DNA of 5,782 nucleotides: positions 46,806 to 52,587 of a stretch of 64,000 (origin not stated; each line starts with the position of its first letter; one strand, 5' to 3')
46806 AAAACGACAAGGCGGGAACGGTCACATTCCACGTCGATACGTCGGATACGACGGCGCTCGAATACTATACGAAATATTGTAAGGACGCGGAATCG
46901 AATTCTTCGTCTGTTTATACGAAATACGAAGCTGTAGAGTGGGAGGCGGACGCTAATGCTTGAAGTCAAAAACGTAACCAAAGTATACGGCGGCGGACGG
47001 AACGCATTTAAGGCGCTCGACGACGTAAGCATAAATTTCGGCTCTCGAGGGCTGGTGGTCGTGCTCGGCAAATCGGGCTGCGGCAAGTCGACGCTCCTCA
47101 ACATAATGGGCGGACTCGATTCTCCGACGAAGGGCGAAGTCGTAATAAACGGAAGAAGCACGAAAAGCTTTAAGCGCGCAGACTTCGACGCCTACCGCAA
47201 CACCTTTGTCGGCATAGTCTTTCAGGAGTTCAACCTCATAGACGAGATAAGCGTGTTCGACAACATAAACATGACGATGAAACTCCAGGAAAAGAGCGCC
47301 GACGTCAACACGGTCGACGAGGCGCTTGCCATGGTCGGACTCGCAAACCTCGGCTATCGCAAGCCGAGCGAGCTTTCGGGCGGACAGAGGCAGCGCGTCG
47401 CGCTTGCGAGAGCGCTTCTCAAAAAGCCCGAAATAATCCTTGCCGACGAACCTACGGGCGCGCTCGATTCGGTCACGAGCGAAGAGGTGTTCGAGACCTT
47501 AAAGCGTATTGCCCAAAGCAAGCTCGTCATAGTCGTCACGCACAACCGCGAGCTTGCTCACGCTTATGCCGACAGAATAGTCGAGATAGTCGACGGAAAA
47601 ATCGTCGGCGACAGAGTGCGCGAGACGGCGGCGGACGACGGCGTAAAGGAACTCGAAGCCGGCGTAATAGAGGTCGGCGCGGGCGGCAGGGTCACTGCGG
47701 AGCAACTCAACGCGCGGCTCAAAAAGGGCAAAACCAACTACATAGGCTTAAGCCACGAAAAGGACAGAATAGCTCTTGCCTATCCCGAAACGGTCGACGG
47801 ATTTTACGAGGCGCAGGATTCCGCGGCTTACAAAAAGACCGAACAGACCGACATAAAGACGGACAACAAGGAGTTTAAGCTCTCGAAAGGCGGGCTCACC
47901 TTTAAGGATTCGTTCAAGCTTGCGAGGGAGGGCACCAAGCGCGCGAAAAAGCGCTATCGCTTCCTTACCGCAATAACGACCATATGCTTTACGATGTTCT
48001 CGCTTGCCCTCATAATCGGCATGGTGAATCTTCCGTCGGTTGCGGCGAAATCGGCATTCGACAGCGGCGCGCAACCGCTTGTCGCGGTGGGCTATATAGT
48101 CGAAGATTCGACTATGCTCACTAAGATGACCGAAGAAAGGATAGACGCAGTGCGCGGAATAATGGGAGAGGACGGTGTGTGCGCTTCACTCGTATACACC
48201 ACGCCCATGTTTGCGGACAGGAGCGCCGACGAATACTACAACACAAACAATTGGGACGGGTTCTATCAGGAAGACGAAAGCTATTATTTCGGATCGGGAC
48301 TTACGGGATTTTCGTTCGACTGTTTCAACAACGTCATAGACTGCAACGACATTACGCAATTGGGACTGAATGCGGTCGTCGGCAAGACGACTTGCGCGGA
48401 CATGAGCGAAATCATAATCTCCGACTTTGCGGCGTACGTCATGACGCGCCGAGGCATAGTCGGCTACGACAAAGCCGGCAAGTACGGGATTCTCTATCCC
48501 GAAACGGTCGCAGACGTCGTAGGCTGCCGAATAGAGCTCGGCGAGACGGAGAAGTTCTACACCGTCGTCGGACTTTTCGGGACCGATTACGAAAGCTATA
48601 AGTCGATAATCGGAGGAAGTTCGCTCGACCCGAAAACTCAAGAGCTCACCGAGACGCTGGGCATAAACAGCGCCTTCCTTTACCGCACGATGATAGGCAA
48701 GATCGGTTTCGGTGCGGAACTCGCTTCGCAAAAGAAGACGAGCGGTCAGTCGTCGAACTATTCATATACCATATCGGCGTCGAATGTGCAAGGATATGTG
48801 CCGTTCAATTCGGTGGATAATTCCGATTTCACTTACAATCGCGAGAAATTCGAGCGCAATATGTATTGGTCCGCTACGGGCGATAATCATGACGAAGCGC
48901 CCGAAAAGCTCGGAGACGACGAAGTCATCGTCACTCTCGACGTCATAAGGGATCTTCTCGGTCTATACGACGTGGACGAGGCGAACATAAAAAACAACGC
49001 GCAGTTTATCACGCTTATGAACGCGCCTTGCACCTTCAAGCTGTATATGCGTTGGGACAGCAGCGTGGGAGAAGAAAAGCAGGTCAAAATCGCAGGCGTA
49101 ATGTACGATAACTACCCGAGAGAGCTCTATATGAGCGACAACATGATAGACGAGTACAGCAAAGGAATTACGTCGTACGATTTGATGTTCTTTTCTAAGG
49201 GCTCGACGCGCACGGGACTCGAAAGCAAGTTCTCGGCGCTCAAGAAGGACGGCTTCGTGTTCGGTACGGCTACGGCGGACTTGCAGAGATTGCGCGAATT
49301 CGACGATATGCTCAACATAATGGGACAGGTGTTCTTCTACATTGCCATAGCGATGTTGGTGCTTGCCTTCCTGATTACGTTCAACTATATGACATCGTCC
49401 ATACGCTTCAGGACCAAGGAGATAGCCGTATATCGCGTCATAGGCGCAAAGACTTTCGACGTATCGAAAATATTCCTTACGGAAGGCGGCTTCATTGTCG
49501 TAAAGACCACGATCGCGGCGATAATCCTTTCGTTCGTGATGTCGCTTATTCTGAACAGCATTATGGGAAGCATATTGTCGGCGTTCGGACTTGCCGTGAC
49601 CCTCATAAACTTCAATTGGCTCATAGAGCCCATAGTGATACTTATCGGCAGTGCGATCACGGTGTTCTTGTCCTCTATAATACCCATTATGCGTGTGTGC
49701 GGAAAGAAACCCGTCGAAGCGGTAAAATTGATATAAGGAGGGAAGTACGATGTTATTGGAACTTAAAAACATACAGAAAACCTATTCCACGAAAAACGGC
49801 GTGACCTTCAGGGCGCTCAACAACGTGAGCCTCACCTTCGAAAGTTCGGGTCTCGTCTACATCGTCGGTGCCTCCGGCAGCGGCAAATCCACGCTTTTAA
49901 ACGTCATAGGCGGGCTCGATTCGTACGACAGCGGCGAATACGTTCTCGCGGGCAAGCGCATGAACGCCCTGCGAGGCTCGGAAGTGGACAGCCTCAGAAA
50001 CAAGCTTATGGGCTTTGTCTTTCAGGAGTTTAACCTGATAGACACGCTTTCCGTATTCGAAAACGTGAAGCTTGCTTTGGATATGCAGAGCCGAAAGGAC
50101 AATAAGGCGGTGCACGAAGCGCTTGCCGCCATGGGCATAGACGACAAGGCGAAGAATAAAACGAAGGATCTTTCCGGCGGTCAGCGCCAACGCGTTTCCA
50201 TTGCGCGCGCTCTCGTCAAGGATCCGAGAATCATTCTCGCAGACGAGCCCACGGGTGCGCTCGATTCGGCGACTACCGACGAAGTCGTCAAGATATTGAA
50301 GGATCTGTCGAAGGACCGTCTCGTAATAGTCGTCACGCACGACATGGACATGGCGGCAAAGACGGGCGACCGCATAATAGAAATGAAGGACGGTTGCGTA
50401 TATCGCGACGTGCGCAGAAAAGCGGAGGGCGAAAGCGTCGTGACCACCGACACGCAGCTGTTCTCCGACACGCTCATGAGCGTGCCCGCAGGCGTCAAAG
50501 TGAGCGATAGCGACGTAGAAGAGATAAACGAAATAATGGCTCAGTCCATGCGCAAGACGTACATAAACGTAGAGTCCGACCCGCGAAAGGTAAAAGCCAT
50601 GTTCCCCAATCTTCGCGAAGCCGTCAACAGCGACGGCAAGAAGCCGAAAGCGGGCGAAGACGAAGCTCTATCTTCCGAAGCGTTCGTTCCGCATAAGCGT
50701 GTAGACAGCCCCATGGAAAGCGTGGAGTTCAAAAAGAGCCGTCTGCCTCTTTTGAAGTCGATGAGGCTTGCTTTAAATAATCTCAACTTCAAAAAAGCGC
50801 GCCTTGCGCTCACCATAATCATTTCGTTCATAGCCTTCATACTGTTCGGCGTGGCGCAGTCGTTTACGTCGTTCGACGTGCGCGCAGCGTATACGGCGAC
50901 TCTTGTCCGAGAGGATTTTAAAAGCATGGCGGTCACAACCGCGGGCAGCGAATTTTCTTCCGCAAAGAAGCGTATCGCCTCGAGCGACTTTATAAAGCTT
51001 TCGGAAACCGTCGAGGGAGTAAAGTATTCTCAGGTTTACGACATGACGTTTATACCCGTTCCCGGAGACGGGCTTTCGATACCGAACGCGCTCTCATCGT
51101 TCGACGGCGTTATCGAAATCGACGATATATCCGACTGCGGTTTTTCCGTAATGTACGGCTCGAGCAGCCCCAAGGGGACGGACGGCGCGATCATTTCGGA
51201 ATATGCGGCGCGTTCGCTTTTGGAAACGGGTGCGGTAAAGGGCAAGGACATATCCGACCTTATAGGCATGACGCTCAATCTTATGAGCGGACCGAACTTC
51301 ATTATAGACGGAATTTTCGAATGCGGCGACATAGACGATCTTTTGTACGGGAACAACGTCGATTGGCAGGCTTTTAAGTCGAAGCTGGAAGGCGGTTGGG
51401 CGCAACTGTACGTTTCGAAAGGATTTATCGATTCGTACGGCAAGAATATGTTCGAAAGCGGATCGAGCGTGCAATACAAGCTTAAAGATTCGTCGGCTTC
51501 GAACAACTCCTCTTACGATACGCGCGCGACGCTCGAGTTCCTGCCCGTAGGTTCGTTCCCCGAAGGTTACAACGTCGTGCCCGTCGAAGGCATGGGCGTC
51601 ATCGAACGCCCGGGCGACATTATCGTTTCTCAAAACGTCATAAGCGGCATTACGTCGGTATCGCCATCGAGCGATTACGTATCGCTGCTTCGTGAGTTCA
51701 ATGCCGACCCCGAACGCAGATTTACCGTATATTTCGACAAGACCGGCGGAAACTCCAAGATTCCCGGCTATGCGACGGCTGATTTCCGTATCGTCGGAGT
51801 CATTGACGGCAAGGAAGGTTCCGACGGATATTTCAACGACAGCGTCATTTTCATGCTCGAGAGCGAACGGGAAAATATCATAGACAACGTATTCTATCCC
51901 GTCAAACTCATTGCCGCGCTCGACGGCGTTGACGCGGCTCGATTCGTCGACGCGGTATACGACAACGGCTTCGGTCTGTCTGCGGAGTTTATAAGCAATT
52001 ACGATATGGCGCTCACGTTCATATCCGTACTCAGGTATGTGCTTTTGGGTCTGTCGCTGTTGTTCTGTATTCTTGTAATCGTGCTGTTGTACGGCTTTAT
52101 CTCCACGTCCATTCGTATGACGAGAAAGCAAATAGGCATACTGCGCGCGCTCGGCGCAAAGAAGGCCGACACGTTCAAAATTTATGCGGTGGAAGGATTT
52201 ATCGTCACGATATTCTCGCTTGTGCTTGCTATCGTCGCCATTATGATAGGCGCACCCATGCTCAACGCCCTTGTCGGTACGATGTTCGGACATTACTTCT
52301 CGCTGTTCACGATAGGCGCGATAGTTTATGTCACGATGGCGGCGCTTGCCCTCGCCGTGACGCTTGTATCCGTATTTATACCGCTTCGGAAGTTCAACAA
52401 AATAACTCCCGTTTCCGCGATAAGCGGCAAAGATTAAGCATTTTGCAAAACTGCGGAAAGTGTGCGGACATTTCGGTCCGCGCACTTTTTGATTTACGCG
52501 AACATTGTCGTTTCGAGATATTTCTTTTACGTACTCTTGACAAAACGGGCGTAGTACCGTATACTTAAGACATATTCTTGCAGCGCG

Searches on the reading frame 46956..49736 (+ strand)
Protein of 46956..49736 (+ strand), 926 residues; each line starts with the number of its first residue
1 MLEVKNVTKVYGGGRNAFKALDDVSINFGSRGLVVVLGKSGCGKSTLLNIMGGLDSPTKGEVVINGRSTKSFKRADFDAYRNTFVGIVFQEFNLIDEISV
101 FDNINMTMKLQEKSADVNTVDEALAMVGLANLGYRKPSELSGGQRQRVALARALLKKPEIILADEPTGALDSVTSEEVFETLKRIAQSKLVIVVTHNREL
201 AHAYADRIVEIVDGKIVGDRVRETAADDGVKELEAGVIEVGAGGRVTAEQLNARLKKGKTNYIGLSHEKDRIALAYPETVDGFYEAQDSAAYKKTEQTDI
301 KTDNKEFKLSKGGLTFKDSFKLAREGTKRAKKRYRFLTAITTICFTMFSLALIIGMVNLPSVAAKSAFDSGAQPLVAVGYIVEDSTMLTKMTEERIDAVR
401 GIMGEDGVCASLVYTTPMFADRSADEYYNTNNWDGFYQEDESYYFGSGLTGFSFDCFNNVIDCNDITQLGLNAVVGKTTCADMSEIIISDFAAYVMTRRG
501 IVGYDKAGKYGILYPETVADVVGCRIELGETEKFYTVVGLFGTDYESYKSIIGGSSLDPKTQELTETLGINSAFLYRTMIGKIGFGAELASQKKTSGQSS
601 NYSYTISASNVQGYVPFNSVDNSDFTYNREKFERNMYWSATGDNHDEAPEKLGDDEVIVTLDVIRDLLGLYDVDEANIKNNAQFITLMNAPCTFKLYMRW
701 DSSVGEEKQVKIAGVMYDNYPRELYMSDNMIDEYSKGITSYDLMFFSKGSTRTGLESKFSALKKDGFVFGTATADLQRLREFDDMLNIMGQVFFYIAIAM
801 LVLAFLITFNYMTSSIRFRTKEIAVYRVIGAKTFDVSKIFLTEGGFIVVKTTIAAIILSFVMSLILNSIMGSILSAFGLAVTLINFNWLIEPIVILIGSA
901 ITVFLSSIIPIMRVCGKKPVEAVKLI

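Call 6: search_protein_families(library=pfam, proteins=[window:46956-49736:+])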
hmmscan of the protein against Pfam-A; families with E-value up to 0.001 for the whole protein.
window:46956-49736:+ (926 aa): 4 families
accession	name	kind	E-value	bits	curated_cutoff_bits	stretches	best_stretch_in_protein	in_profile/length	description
PF00005.33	ABC_tran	-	3.9e-32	112.1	25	1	21-167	1-136/137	ABC transporter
PF02687.27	FtsX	-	1.4e-10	41.7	25.5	1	796-919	3-120/120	FtsX-like permease C-terminal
PF02463.25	SMC_N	-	1.4e-08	34.9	40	1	17-211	9-211/220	RecF/RecN/SMC N terminal domain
PF13476.12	AAA_23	-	4.7e-05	24.6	27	1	17-51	6-39/201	AAA domain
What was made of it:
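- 46956..49736 (+): 926-aa fused ATPase plus FtsX permease of MacB type; overlaps gene 1 by 8 nt. ABC_tran and FtsX domains (call 6).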

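Call 7: search_protein_families(library=ncbifam, proteins=[window:46956-49736:+])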
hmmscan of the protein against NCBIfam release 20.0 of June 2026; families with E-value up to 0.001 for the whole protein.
window:46956-49736:+ (926 aa): 194 families (the best 25 are shown)
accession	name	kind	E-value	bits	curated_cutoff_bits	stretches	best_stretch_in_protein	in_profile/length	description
TIGR03608.1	L_ocin_972_ABC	subfamily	3.4e-55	186.7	254.85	1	5-211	2-206/206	putative bacteriocin export ABC transporter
TIGR02211.1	LolD_lipo_ex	equivalog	1.5e-54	184.8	307.75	1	1-216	1-219/221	lipoprotein-releasing ABC transporter ATP-binding protein LolD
NF007826.0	PRK10535.1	equivalog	1.3e-53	182.3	966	1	1-227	4-232/648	macrolide ABC transporter ATP-binding protein/permease MacB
TIGR02673.1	FtsE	equivalog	5.1e-53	179.9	264.85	1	1-215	1-214/214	cell division ATP-binding protein FtsE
NF038007.1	ABC_ATP_DarD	equivalog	1.4e-52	178.3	375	1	1-216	1-218/218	darobactin export ABC transporter ATP-binding protein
TIGR02315.1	ABC_phnC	equivalog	2e-52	178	266.1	1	1-232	1-240/243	phosphonate ABC transporter ATP-binding protein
TIGR02982.1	heterocyst_DevA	subfamily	6.3e-51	173.1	295.8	1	2-216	2-219/220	ABC exporter ATP-binding subunit, DevA family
NF008639.0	PRK11629.1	equivalog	1.2e-47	162.3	360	1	2-217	7-225/234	lipoprotein-releasing ABC transporter ATP-binding protein LolD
TIGR03265.1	PhnT2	equivalog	4.2e-47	161.1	457.7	1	2-216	5-213/353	putative 2-aminoethylphosphonate ABC transporter ATP-binding protein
NF040933.2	ABC_arch_GlcV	equivalog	5.8e-46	157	450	1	3-217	4-221/357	glucose ABC transporter ATP-binding protein GlcV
TIGR00968.1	3a0106s01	subfamily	7.2e-46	156.6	342.75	1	3-217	2-210/237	sulfate ABC transporter ATP-binding protein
TIGR02314.1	ABC_MetN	equivalog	2.2e-44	151.9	499.7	1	1-218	1-221/343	methionine ABC transporter ATP-binding protein MetN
NF043075.1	MMSYN1_0197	equivalog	1.5e-43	149.1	550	1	1-216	2-211/341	spermidine/putrescine ABC transporter ATP-binding protein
NF006987.0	PRK09452.1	equivalog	9.6e-43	146.3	482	1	2-217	18-227/378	spermidine/putrescine ABC transporter ATP-binding protein PotA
TIGR01187.1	potA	subfamily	1.8e-42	145.6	355.6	1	36-224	1-187/325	polyamine ABC transporter ATP-binding protein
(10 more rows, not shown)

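Call 40: find_encoding_contigs(protein=window:46956-49736:+, flank=3500, max_places=10)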
Protein window:46956-49736:+ (926 aa): 21 contigs read that carry it; 3 places shown.
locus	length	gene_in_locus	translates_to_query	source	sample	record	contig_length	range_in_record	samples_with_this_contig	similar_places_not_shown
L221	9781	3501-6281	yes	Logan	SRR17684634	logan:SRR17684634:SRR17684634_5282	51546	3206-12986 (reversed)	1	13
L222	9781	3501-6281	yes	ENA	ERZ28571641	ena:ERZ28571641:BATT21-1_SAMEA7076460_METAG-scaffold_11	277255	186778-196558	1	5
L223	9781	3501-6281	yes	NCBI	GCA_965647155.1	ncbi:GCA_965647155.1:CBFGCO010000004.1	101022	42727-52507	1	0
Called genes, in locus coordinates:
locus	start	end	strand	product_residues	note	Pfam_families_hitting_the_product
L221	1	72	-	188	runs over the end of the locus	-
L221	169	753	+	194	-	-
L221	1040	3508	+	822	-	PF09479:Flg_new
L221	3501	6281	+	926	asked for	PF00005:ABC_tran, PF02463:SMC_N, PF02687:FtsX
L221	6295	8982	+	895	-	PF00005:ABC_tran, PF02463:SMC_N, PF13476:AAA_23 (faint), PF02687:FtsX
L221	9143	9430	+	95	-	-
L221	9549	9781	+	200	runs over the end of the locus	PF00293:NUDIX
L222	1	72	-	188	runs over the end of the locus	-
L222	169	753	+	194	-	-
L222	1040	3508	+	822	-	PF09479:Flg_new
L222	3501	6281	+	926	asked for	PF00005:ABC_tran, PF02463:SMC_N, PF02687:FtsX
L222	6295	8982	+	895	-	PF00005:ABC_tran, PF02463:SMC_N, PF13476:AAA_23 (faint), PF02687:FtsX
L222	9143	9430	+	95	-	-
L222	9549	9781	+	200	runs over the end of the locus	PF00293:NUDIX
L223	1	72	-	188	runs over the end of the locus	-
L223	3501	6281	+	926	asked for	PF00005:ABC_tran, PF02463:SMC_N, PF02687:FtsX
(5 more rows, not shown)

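Call 50: search_solved_structures(query=window:46956-49736:+, max_evalue=0.001)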
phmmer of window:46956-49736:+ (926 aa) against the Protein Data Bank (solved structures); distinct sequences matched with E-value up to 0.001: 586 (the best 60 are shown).
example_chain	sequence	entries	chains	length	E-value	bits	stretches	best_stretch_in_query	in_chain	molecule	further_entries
5lil_A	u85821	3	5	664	1.9e-47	165.4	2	2-223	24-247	Macrolide export ATP-binding/permease protein MacB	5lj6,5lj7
1f3o_A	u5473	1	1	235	2.8e-44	154.9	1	1-218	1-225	HYPOTHETICAL ABC TRANSPORTER ATP-BINDING PROTEIN MJ0796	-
1l2t_A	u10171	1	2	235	7e-44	153.5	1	1-218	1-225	Hypothetical ABC transporter ATP-binding protein MJ0796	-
5gko_A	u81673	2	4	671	2.9e-43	151.5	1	1-233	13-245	Macrolide export ATP-binding/permease protein MacB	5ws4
3tif_A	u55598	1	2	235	1e-42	149.7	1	1-218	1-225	Uncharacterized ABC transporter ATP-binding protein MJ0796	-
9w35_C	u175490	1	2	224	1.6e-42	149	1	2-215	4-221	LolD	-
9w2w_D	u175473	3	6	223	2e-42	148.8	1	2-214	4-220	LolD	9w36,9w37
9o9x_A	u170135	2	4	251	1.4e-41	145.9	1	13-215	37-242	ABC transporter ATP-binding protein YtrE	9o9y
6qex_A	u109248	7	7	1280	4.2e-41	144.4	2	2-218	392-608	Multidrug resistance protein 1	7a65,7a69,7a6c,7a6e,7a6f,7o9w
8gmg_A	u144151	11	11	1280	4.2e-41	144.4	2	2-218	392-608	ATP-dependent translocase ABCB1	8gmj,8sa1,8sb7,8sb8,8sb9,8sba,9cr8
7mdy_D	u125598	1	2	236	4.5e-41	144.2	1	2-219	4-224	Lipoprotein-releasing system ATP-binding protein LolD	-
8y6h_A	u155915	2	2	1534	4.8e-41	144.2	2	2-218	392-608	ATP-dependent translocase ABCB1,mNeonGreen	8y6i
8sa0_A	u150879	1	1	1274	4.8e-41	144.2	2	2-218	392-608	ATP-dependent translocase ABCB1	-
7v8l_D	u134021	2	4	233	4.9e-41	144.1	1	2-218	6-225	Lipoprotein-releasing system ATP-binding protein LolD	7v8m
9rlc_D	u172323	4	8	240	5e-41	144.1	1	2-219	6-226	Lipoprotein-releasing system ATP-binding protein LolD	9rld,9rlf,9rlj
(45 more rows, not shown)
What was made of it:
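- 46956..49736 (+): Best solved-structure match is MacB 5lil (call 50).
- On MacB-type (type VII) ABC transporter: Best PDB match is MacB 5lil, E = 2e-47 (call 50).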

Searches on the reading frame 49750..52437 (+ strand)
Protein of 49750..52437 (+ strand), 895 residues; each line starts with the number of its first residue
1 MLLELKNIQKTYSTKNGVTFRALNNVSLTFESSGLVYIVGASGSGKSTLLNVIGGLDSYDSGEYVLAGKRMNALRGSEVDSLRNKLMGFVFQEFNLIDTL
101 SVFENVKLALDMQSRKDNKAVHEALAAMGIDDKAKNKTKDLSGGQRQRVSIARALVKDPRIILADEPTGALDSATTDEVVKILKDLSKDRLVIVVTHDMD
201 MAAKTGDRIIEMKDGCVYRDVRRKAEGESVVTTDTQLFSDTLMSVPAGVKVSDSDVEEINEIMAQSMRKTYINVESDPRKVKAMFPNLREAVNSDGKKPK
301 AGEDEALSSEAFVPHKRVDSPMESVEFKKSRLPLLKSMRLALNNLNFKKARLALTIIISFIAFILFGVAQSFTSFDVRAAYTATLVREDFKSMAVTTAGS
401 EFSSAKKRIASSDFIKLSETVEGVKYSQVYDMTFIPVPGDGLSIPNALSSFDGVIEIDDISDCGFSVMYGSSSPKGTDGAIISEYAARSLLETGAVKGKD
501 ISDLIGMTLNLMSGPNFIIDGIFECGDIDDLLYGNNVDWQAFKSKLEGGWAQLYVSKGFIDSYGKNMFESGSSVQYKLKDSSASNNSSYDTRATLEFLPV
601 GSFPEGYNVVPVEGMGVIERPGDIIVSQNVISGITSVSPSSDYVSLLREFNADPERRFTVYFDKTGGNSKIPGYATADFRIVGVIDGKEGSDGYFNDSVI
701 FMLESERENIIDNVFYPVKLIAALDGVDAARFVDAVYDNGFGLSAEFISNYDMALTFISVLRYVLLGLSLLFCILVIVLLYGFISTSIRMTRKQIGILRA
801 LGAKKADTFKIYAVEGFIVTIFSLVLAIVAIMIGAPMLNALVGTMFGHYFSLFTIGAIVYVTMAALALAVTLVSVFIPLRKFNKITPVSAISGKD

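Call 6: search_protein_families(library=pfam, proteins=[window:49750-52437:+])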
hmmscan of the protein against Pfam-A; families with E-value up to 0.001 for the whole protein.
window:49750-52437:+ (895 aa): 6 families
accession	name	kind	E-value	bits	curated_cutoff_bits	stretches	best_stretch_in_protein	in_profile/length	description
PF00005.33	ABC_tran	-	1.3e-33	116.9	25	1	23-168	1-136/137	ABC transporter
PF02687.27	FtsX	-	9.5e-14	51.9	25.5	1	768-887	3-120/120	FtsX-like permease C-terminal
PF02463.25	SMC_N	-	1.6e-08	34.7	40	1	20-212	10-211/220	RecF/RecN/SMC N terminal domain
PF13476.12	AAA_23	-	1.3e-05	26.4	27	1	20-53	7-39/201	AAA domain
PF13304.12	AAA_21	-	8.1e-05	23.3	27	0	38-60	4-29/304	AAA domain, putative AbiEii toxin, Type IV TA system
PF13555.12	AAA_29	-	0.00032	20.8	27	1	24-50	13-39/61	P-loop containing region of AAA domain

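Call 7: search_protein_families(library=ncbifam, proteins=[window:49750-52437:+])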
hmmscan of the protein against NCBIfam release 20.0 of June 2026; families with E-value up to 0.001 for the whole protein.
window:49750-52437:+ (895 aa): 191 families (the best 25 are shown)
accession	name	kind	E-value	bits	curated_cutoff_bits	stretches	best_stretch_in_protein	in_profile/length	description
NF038007.1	ABC_ATP_DarD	equivalog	2.1e-60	203.9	375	1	3-215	2-216/218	darobactin export ABC transporter ATP-binding protein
TIGR03608.1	L_ocin_972_ABC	subfamily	8.4e-60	201.8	254.85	1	5-212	1-206/206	putative bacteriocin export ABC transporter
TIGR02211.1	LolD_lipo_ex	equivalog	2.7e-57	193.8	307.75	1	2-217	1-219/221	lipoprotein-releasing ABC transporter ATP-binding protein LolD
NF007826.0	PRK10535.1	equivalog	5.7e-57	193.4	966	1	2-229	4-233/648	macrolide ABC transporter ATP-binding protein/permease MacB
TIGR02673.1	FtsE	equivalog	2.9e-56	190.5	264.85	1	3-215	2-213/214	cell division ATP-binding protein FtsE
TIGR02982.1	heterocyst_DevA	subfamily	9.3e-54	182.3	295.8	1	3-217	2-219/220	ABC exporter ATP-binding subunit, DevA family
NF008639.0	PRK11629.1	equivalog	5.3e-53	179.8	360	1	2-219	6-226/234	lipoprotein-releasing ABC transporter ATP-binding protein LolD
TIGR02315.1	ABC_phnC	equivalog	1.4e-51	175.3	266.1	1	2-223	1-231/243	phosphonate ABC transporter ATP-binding protein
TIGR02314.1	ABC_MetN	equivalog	1.4e-43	149.2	499.7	1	3-216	2-218/343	methionine ABC transporter ATP-binding protein MetN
NF007027.0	PRK09493.1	equivalog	3.8e-43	147.6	379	1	3-221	2-218/240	glutamine ABC transporter ATP-binding protein GlnQ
NF007879.0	PRK10584.1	equivalog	8.1e-42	143.5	336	1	4-217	8-224/228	putative ABC transporter ATP-binding protein YbbA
TIGR04521.1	ECF_ATPase_2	equivalog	1.5e-41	142.3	330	1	4-251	2-252/279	energy-coupling factor transporter ATPase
TIGR00972.1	3a0107s01c2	equivalog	3e-41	141.4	343.2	1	4-219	3-223/248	phosphate ABC transporter ATP-binding protein PstB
TIGR00968.1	3a0106s01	subfamily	6.1e-41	140.5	342.75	1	7-217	5-209/237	sulfate ABC transporter ATP-binding protein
NF006987.0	PRK09452.1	equivalog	6.5e-41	140.3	482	1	2-220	17-229/378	spermidine/putrescine ABC transporter ATP-binding protein PotA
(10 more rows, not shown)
